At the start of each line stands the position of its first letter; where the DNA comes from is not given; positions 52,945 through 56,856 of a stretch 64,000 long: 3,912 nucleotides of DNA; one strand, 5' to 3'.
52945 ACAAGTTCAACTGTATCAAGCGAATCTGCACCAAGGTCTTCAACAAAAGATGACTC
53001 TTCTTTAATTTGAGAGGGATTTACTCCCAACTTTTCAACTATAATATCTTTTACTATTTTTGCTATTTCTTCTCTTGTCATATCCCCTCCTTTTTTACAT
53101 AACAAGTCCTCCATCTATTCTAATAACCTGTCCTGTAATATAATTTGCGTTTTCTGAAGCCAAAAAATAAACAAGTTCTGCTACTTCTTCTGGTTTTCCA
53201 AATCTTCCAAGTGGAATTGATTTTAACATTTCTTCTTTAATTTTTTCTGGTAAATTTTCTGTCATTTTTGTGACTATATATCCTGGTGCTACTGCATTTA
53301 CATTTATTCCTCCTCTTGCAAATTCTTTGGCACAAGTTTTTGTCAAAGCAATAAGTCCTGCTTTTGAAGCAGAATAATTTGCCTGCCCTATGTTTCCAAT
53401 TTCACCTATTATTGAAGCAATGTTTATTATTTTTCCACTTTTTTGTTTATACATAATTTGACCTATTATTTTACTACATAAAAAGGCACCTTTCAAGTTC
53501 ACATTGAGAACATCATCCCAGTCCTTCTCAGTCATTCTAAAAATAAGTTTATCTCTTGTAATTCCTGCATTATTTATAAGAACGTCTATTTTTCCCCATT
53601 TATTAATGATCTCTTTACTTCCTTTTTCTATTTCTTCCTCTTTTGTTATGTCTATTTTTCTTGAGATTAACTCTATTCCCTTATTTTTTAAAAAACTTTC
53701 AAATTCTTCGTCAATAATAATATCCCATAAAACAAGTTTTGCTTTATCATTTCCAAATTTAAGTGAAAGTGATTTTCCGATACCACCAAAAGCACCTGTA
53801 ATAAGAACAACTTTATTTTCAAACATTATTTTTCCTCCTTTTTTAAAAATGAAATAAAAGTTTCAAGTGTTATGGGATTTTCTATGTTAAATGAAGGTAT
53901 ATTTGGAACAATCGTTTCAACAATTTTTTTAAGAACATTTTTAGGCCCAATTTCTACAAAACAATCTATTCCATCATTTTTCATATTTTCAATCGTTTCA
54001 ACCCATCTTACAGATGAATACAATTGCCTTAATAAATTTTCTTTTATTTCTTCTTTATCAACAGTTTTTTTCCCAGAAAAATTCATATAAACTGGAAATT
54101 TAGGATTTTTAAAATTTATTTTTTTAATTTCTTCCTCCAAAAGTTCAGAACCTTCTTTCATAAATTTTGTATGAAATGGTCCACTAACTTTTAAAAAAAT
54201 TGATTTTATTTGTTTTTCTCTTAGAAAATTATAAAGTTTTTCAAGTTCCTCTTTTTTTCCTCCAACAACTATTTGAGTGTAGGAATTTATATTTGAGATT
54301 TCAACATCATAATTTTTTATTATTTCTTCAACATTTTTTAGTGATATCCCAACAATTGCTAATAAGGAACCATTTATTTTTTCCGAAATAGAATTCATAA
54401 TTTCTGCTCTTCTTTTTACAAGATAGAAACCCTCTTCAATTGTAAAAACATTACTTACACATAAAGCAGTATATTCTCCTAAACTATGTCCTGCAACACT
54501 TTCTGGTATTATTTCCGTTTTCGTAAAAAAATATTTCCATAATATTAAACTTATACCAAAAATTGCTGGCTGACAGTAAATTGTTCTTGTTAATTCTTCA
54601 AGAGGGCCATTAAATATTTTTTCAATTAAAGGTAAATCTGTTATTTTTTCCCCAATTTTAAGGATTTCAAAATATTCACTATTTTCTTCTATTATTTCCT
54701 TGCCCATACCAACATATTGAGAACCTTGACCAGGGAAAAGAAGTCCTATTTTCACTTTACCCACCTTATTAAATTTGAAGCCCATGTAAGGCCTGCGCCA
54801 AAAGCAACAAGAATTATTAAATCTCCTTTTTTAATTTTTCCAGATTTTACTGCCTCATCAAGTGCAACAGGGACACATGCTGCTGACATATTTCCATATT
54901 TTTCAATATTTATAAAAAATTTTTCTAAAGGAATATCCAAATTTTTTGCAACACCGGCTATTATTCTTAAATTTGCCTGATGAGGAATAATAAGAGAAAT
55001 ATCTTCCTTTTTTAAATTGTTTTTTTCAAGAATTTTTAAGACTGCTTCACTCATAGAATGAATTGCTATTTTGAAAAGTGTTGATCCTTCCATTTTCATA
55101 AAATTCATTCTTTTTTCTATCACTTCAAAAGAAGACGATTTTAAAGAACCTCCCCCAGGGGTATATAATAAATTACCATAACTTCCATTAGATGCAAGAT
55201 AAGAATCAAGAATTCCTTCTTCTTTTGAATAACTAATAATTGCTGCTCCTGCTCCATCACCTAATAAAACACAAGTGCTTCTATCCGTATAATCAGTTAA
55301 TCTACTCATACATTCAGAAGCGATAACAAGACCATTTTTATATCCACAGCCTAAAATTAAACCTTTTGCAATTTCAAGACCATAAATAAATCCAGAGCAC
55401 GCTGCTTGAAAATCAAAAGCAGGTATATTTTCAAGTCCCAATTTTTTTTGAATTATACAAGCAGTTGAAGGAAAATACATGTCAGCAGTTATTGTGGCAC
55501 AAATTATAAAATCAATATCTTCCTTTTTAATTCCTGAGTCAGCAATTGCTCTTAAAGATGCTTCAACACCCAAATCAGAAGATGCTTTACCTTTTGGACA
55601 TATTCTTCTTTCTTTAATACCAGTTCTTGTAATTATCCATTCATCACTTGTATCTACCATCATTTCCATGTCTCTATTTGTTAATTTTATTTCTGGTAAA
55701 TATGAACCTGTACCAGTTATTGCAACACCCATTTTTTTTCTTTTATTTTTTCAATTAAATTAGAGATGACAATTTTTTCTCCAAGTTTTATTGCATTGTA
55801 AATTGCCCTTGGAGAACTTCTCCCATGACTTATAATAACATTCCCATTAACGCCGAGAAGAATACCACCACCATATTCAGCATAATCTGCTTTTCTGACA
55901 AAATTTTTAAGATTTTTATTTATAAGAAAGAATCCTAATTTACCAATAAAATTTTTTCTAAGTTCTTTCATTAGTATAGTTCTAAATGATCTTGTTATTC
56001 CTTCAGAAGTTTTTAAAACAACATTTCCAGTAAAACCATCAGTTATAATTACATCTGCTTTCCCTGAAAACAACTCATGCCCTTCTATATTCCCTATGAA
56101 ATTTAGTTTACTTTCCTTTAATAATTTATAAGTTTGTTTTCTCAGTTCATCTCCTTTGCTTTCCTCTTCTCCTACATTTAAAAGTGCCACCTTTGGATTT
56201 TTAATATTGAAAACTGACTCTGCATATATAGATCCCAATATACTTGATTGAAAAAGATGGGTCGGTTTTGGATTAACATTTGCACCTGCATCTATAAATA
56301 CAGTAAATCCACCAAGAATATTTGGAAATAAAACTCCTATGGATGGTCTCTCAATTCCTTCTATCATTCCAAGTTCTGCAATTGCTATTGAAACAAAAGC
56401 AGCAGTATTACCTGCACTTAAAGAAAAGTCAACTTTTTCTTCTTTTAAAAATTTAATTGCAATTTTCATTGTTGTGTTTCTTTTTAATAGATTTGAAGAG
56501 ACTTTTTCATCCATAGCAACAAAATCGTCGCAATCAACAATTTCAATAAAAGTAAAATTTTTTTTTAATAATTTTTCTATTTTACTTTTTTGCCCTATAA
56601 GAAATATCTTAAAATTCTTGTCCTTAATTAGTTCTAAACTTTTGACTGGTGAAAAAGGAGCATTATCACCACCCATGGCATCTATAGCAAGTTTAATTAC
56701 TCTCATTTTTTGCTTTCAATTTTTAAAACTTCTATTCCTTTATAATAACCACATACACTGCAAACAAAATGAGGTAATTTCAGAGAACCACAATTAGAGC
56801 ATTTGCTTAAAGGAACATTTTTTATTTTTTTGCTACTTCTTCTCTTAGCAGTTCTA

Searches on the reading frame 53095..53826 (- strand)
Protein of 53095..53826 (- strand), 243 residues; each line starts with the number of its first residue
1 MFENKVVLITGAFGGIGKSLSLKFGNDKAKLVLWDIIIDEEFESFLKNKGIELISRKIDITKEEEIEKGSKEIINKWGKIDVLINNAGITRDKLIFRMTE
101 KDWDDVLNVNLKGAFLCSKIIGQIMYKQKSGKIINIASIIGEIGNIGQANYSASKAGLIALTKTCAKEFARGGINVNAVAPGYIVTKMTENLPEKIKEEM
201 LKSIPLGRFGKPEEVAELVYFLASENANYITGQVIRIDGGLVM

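Call 53: search_protein_families(library=pfam, max_evalue=0.00001, proteins=[window:53095-53826:-])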
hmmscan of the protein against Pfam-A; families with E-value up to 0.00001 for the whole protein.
window:53095-53826:- (243 aa): 3 families
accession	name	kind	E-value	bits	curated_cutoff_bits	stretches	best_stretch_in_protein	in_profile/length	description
PF13561.12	adh_short_C2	-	1.4e-61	208.5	27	1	11-241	1-235/236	Enoyl-(Acyl carrier protein) reductase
PF00106.31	adh_short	-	8.9e-56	188.9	26.6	1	5-195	1-193/195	short chain dehydrogenase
PF08659.16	KR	-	1.6e-16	61.2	22.6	1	7-163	3-161/180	KR domain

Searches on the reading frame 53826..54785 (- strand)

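Call 38: search_protein_families(library=pfam, max_evalue=0.00001, proteins=[window:53826-54785:-])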
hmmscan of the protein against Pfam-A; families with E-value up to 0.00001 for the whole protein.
window:53826-54785:- (319 aa): 1 family
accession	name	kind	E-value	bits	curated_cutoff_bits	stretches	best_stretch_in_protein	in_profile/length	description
PF00698.26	Acyl_transf_1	-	8.9e-29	101.4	32.7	1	16-291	3-277/319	Acyl transferase domain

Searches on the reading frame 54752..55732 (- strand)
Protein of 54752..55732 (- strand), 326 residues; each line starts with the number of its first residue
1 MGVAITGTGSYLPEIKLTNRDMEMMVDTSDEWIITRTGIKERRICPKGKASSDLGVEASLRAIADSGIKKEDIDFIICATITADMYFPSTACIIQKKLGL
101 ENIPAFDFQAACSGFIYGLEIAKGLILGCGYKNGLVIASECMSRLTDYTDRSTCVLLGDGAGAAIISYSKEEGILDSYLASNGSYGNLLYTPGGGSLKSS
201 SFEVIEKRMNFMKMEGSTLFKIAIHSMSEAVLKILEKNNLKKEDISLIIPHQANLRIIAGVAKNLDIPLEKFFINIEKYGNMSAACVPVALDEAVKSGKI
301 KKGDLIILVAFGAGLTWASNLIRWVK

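Call 53: search_protein_families(library=pfam, max_evalue=0.00001, proteins=[window:54752-55732:-])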
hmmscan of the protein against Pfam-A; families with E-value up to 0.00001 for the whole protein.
window:54752-55732:- (326 aa): 2 families
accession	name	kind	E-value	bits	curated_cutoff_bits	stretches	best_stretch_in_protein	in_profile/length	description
PF08541.16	ACP_syn_III_C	-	1.3e-38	131.5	26.6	1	235-324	1-90/90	3-Oxoacyl-[acyl-carrier-protein (ACP)] synthase III C terminal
PF08545.16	ACP_syn_III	-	1.9e-26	92.2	24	1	106-183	1-80/80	3-Oxoacyl-[acyl-carrier-protein (ACP)] synthase III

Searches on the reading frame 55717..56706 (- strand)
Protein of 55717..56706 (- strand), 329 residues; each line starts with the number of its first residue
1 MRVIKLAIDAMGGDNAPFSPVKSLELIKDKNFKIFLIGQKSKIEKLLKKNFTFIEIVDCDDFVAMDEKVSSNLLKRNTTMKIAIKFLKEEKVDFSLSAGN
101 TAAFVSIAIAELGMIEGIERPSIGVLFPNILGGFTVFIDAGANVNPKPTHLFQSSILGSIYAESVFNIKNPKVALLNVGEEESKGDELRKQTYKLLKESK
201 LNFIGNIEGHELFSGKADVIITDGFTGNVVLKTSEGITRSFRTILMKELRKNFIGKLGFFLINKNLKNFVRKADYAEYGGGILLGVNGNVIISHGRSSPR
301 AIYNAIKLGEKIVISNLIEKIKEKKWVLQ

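Call 53: search_protein_families(library=pfam, max_evalue=0.00001, proteins=[window:55717-56706:-])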
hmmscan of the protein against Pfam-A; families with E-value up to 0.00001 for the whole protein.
window:55717-56706:- (329 aa): 1 family
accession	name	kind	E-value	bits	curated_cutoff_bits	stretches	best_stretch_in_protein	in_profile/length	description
PF02504.20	FA_synthesis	-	1.9e-99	333.2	29.1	1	4-319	1-323/324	Fatty acid synthesis protein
